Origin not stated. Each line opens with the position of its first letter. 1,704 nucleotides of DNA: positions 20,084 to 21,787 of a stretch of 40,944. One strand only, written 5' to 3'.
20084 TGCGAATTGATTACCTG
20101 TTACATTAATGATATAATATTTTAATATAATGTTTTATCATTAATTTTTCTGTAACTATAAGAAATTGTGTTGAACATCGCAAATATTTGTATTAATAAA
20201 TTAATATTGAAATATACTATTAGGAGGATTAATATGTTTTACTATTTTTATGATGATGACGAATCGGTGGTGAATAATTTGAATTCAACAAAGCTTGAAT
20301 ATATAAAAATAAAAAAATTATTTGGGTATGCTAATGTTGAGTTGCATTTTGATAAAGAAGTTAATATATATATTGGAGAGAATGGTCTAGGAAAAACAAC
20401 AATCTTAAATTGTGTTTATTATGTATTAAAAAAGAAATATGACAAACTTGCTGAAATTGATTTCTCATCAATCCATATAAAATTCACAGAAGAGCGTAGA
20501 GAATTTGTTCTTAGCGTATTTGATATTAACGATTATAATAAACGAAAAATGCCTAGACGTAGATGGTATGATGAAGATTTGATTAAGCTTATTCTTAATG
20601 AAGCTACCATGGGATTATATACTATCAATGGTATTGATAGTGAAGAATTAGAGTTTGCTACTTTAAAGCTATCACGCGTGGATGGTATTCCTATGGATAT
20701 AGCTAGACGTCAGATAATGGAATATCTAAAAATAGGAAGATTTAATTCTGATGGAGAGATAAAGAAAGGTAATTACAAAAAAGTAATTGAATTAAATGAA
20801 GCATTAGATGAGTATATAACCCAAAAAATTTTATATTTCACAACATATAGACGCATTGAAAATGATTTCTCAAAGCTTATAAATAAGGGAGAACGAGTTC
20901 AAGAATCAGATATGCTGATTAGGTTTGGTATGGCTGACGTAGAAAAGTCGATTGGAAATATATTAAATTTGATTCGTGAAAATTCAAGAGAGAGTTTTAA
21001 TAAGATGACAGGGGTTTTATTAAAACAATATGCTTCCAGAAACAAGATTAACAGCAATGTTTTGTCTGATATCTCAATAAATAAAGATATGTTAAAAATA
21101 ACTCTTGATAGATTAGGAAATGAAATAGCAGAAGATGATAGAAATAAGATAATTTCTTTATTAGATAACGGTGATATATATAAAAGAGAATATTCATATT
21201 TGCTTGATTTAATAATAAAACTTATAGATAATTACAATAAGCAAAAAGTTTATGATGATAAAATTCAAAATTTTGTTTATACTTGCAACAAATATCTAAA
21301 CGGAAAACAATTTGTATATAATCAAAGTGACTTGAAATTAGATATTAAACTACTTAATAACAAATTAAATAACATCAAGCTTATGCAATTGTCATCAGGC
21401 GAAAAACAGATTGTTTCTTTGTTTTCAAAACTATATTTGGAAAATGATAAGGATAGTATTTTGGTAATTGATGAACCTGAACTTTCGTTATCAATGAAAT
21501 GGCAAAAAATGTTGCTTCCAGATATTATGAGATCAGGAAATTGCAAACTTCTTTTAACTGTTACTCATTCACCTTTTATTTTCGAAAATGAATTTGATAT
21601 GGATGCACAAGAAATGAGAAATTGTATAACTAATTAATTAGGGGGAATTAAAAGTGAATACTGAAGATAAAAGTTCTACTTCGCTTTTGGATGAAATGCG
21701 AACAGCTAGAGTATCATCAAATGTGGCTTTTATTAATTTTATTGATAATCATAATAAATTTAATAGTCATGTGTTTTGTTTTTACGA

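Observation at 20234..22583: ABC-ATPase plus DUF4435/TOPRIM two-gene module: a PARIS (AriA/AriB) / AbiL-like anti-phage system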

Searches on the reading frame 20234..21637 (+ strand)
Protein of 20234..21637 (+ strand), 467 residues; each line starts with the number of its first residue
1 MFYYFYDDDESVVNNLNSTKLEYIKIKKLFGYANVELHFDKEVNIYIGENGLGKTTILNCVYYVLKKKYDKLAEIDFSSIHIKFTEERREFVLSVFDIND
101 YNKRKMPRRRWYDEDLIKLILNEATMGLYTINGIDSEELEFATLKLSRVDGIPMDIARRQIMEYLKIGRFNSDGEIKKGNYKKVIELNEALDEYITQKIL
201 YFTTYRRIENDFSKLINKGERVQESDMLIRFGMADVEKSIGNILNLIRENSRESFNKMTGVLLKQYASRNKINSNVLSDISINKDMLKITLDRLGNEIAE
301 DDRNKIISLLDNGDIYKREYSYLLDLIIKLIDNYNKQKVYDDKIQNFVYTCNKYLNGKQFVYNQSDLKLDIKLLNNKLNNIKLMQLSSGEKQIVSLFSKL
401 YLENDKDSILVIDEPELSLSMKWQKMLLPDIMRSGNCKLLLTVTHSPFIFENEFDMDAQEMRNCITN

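Call 3: search_protein_families(library=pfam, proteins=[window:20234-21637:+], max_evalue=1)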
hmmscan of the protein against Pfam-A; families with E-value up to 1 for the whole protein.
window:20234-21637:+ (467 aa): 9 families
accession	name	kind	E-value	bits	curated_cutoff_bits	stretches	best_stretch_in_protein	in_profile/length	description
PF13175.12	AAA_15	-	6.3e-15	56.1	32.1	1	20-449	2-373/374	AAA ATPase domain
PF13304.12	AAA_21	-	1.5e-14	55.2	27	2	176-449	67-302/304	AAA domain, putative AbiEii toxin, Type IV TA system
PF02463.25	SMC_N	-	8.6e-07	29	40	1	21-451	2-203/220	RecF/RecN/SMC N terminal domain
PF00005.33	ABC_tran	-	1.2e-06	29.6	25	1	42-79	12-51/137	ABC transporter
PF13476.12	AAA_23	-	0.003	18.7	27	1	24-217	2-139/201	AAA domain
PF00004.35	AAA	-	0.033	15.1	21.2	0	47-97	4-51/131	ATPase family associated with various cellular activities (AAA)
PF08477.19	Roc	-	0.044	14.5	27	1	46-99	4-64/119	Ras of Complex, Roc, domain of DAPkinase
PF13401.12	AAA_22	-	0.078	13.7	27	0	46-76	10-33/130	AAA domain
PF13555.12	AAA_29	-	0.091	13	27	1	32-65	12-46/61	P-loop containing region of AAA domain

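Call 4: search_protein_families(library=padloc, proteins=[window:20234-21637:+], max_evalue=1)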
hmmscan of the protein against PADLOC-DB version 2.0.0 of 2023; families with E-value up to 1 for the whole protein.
window:20234-21637:+ (467 aa): 82 families (the best 25 are shown)
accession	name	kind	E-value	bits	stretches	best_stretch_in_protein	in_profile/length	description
PDLC04164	AriA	-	2.6e-33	113.6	2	263-453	47-239/253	-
PDLC02979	AriA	-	2.9e-16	58.2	1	21-449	3-372/373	-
PDLC00289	PtuA1|PtuA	-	8.5e-16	56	2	374-450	216-292/404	AAA ATPase domain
PDLC00271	PtuA1|PtuA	-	3.5e-15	54.5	2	20-80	2-62/421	AAA ATPase domain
PDLC02980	AriA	-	4.7e-15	54.3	2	169-449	59-302/304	-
PDLC04135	mad3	-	8.7e-15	53.1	1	23-452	4-329/374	mads_3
PDLC00290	PtuA1|PtuA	-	1.1e-14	52.6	2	20-188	2-162/414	AAA ATPase domain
PDLC00303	PtuA1|PtuA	-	2.7e-14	51.1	2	282-450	117-282/386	AAA ATPase domain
PDLC00265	PtuA1|PtuA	-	4.4e-14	50.4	2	368-450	287-372/479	AAA ATPase domain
PDLC02913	ATPase_I-A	-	4.5e-14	50.5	2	17-67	50-100/508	-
PDLC00278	PtuA1|PtuA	-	1.1e-13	49.3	2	20-82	2-63/436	AAA ATPase domain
PDLC00305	PtuA1|PtuA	-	1.4e-13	49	1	20-106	2-96/392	AAA ATPase domain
PDLC02981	AriAB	-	1.2e-12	45.3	2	352-456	274-383/694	-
PDLC00311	PtuA1|PtuA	-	1.6e-12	45.2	2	20-67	2-49/455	AAA ATPase domain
PDLC00299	PtuA1|PtuA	-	1.4e-11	42.1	2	16-78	50-112/535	AAA ATPase domain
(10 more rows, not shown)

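Call 5: search_protein_families(library=ncbifam, proteins=[window:20234-21637:+], max_evalue=1)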
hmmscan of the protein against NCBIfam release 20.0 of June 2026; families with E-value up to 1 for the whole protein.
window:20234-21637:+ (467 aa): 31 families (the best 25 are shown)
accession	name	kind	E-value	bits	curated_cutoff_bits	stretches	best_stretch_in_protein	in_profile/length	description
NF041760.1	PtuA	equivalog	1.4e-13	50.6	500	2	15-65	46-96/524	retron Ec78 anti-phage system effector ATPase PtuA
TIGR04435.1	restrict_AAA_1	hypoth_equivalog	8.5e-09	34.6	300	1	320-450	336-470/568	restriction system-associated AAA family ATPase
NF038234.1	retron_eff_Eco8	equivalog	1.9e-07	30.1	250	2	300-452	179-327/679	retron Eco8 family effector endonuclease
TIGR00611.2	recf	equivalog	2.5e-06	26.9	172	1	24-65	4-45/339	DNA replication/repair protein RecF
NF010068.0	PRK13548.1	equivalog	2.7e-06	26.7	261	2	377-428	129-183/261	heme ABC transporter ATP-binding protein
NF008409.0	PRK11231.1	equivalog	0.00018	21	375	1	41-73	28-60/255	Fe(3+) dicitrate ABC transporter ATP-binding protein FecE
TIGR04521.1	ECF_ATPase_2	equivalog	0.0003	19.9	330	1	347-446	106-204/279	energy-coupling factor transporter ATPase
TIGR01166.1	cbiO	subfamily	0.00034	20.1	211.8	1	35-72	11-49/190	cobalt ABC transporter, ATP-binding protein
NF040873.1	AztA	equivalog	0.00064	19.3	220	0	42-68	19-45/191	zinc ABC transporter ATP-binding protein AztA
TIGR02868.1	CydC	equivalog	0.00067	18.4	329.05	1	385-447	471-530/530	thiol reductant ABC exporter subunit CydC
NF005642.0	PRK07405.1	subfamily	0.00078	18.7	524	1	154-253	195-296/318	RNA polymerase sigma factor SigD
TIGR02857.1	CydD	equivalog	0.00083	18.4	435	1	385-449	458-519/529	thiol reductant ABC exporter subunit CydD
TIGR02142.1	modC_ABC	equivalog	0.0016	17.8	285.05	1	378-431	124-174/353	molybdenum ABC transporter ATP-binding protein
TIGR02673.1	FtsE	equivalog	0.0017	18.1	264.85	0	32-67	18-54/214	cell division ATP-binding protein FtsE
TIGR01189.1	ccmA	equivalog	0.0017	18.1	131.6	1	377-428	119-167/198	heme ABC exporter ATP-binding protein CcmA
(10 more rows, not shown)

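Call 6: search_solved_structures(query=window:20234-21637:+, max_evalue=0.01, show_alignments=2)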
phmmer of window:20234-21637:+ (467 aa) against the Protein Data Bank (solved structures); distinct sequences matched with E-value up to 0.01: 13.
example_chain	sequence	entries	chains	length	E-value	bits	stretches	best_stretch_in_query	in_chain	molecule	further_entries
8ux9_B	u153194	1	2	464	4.3e-13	52.3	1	331-451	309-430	AriA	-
8v45_A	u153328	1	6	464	4.3e-13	52.3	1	331-451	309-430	AriA antitoxin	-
8v46_A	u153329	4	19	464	1.2e-12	50.8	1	331-451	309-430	AriA antitoxin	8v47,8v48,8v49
9vkz_A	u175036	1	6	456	4.1e-05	26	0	17-62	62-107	Retron Ec78 probable ATPase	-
9vh1_D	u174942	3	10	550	6.2e-05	25.4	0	17-62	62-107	Retron Ec78 probable ATPase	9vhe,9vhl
9e8z_C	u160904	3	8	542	6.3e-05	25.3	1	330-450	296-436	Retron Ec83 probable ATPase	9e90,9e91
9kjx_B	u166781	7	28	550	0.00015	24.1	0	376-451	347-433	AAA family ATPase | Retron I-A effector PtuA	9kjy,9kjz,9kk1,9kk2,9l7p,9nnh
22bu_B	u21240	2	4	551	0.00023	23.5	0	370-451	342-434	AAA family ATPase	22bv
9nnb_C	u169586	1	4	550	0.0004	22.7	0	376-451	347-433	Retron I-A effector PtuA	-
9nnk_C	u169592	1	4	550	0.0009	21.5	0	9-62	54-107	Retreon I-A effector PtuA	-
9u9y_A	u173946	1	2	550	0.001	21.4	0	376-451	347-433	AAA family ATPase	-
22et_E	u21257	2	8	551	0.0028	19.9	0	32-65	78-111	PtuA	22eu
8ee4_A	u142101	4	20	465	0.0062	18.8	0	32-65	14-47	PtuA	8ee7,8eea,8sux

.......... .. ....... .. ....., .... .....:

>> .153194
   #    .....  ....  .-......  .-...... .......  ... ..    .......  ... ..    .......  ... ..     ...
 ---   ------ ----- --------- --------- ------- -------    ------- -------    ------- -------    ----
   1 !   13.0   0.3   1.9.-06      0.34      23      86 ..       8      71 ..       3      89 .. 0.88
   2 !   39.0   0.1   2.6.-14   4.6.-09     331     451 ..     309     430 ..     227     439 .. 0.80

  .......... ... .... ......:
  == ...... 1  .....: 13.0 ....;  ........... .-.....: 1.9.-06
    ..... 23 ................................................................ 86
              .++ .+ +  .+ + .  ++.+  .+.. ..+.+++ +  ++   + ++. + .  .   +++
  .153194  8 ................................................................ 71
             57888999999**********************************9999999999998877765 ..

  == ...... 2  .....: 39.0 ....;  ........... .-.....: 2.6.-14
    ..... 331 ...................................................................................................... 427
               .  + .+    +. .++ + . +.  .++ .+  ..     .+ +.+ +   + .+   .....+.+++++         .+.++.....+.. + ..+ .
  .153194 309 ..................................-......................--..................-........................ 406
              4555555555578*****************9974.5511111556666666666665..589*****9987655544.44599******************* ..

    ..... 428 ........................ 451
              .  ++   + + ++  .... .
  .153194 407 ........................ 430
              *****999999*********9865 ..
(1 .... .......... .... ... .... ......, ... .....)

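Call 28: find_homologous_proteins(query=window:20234-21637:+, max_evalue=0.001)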
Query window:20234-21637:+ (467 aa): 4150 proteins with E <= 0.001 among 8000 candidates; the best 120 are listed.
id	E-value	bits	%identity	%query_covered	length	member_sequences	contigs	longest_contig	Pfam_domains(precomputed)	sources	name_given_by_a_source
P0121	0.0e+0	1010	100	100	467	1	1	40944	PF00005.34,PF13175.13,PF02463.26,PF13304.13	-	-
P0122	9.5e-210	715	73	100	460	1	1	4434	PF00005.34,PF13175.13,PF13476.13,PF02463.26,PF13304.13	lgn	-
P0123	7.2e-191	653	68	98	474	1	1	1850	PF00005.34,PF13175.13,PF13304.13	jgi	jgi:predicted ATP-binding protein involved in virulence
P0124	4.2e-182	624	65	98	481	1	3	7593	PF00005.34,PF13175.13,PF13476.13,PF02463.26,PF13304.13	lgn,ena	-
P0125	9.5e-181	620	67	98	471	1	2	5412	PF00005.34,PF13175.13,PF02463.26,PF13304.13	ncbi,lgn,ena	-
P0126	1.0e-178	613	64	99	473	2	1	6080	PF00005.34,PF13175.13,PF02463.26,PF13304.13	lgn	-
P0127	1.6e-178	612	65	98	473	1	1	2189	PF00005.34,PF13175.13,PF02463.26,PF13304.13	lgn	-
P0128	1.9e-177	609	66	98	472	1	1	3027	PF13175.13,PF02463.26,PF13304.13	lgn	-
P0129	1.5e-176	606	66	98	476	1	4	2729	PF13175.13,PF02463.26,PF13304.13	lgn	-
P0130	3.7e-175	601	65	98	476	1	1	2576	PF13175.13,PF02463.26,PF13304.13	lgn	-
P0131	1.8e-172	592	63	100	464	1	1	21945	PF00005.34,PF13175.13,PF13476.13,PF13304.13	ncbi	-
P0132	3.4e-168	578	62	100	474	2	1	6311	PF00005.34,PF13175.13,PF02463.26,PF13304.13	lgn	-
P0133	3.1e-167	575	63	100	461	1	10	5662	PF00005.34,PF13175.13,PF13476.13,PF13304.13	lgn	-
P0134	1.9e-166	573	62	100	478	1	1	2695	PF00005.34,PF13175.13,PF13304.13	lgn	-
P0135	7.5e-166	571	62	100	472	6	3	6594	PF00005.34,PF13175.13,PF13476.13,PF13304.13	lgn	-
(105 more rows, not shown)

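Call 33: search_solved_structures(query=A2, max_evalue=0.001, show_alignments=1)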
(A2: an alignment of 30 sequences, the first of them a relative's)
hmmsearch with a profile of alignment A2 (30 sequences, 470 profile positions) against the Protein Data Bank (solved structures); distinct sequences matched with E-value up to 0.001: 20.
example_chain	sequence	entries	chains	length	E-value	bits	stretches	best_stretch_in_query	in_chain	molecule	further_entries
8ux9_B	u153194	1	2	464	4.5e-18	68.8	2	332-450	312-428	AriA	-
8v45_A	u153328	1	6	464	4.5e-18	68.7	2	332-450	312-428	AriA antitoxin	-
8v46_A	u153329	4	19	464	3.3e-17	65.9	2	332-450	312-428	AriA antitoxin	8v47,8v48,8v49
9e8z_C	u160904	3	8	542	5.6e-08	35.5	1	326-450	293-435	Retron Ec83 probable ATPase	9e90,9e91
9n69_A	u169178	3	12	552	1.7e-07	33.9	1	12-71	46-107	AAA family ATPase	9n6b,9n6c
9vh1_D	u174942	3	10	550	1e-06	31.3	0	376-451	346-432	Retron Ec78 probable ATPase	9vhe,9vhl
9vkz_A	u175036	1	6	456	1.4e-06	30.9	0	376-451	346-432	Retron Ec78 probable ATPase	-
22bu_B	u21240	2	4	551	3.6e-06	29.5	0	15-59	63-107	AAA family ATPase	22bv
9o4a_A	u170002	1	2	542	8.8e-06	28.2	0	326-450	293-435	Retron Ec83 probable ATPase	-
9kjx_B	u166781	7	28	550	2.5e-05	26.7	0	377-451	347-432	AAA family ATPase | Retron I-A effector PtuA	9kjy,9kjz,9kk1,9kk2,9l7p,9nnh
22et_E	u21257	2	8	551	6.1e-05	25.4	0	15-59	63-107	PtuA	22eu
9u9y_A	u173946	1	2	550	0.00013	24.4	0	377-451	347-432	AAA family ATPase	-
9nnb_C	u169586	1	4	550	0.00017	24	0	377-451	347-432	Retron I-A effector PtuA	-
1ii8_A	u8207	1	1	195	0.00043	22.7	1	18-195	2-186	Rad50 ABC-ATPase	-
3qkr_A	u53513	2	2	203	0.00047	22.5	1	18-195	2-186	DNA double-strand break repair rad50 ATPase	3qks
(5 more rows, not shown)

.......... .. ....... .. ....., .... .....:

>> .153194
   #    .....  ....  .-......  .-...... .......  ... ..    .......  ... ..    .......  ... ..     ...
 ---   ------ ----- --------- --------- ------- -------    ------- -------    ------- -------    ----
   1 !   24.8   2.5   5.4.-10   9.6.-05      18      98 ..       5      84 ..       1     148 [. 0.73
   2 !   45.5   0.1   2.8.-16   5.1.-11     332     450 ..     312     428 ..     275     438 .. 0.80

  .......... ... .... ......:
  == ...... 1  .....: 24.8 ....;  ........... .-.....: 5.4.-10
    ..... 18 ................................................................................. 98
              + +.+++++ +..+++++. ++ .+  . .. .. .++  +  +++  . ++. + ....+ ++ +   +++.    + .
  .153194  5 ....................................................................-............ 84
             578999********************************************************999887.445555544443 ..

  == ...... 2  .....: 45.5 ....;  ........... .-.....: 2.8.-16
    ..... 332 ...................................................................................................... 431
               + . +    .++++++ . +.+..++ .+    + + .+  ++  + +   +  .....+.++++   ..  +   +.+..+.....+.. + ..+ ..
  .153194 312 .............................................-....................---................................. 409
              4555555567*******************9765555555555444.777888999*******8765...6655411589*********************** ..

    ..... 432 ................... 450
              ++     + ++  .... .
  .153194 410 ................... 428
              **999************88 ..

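Call 43: predict_structure(alignment_id=A2)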
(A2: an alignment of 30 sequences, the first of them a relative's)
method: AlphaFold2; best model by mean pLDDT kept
length: 467 residues; sequences in the alignment: 30
mean_pLDDT: 76.9   pTM: 0.71
mean pLDDT of the five models: 76.9, 75.3, 74.9, 73.3, 71.2
residues with pLDDT >= 90: 102; 70-90: 251; 50-70: 64; < 50: 50
segments of 3 or more residues with pLDDT < 50: 1-6, 107-112, 168-176, 205-230, 274-276
pLDDT, mean of each block of 10 residues (from residue 1): 46 90 94 92 88 85 91 87 93 90 62 65 65 74 84 73 62 53 95 92 56 36 37 74 83 68 59 54 83 78 87 84 80 83 91 89 86 79 80 85 83 74 82 91 71 79 86
secondary structure, 60 per line:
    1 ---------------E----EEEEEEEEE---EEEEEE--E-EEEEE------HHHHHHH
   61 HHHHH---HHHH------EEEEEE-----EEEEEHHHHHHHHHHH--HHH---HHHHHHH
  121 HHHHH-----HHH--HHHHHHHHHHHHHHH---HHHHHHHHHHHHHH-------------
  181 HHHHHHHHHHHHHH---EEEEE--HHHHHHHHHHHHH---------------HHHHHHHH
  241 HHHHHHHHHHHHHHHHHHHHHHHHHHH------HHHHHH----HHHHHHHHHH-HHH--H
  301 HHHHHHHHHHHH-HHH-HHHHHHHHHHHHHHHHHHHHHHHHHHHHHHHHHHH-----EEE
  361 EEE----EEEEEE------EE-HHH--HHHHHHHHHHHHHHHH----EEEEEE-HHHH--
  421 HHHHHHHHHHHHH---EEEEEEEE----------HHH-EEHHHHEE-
elements in order: E21-29 E33-38 E43-47 H54-65 H69-72 E79-84 E90-94 H95-105 H114-125 H136-150 H154-167 H181-194 E198-202 H205-217 H233-267 H274-279 H284-293 H300-312 H318-352 E358-363 E368-373 H388-403 E408-413 H415-418 H421-433 E437-444 H461-464
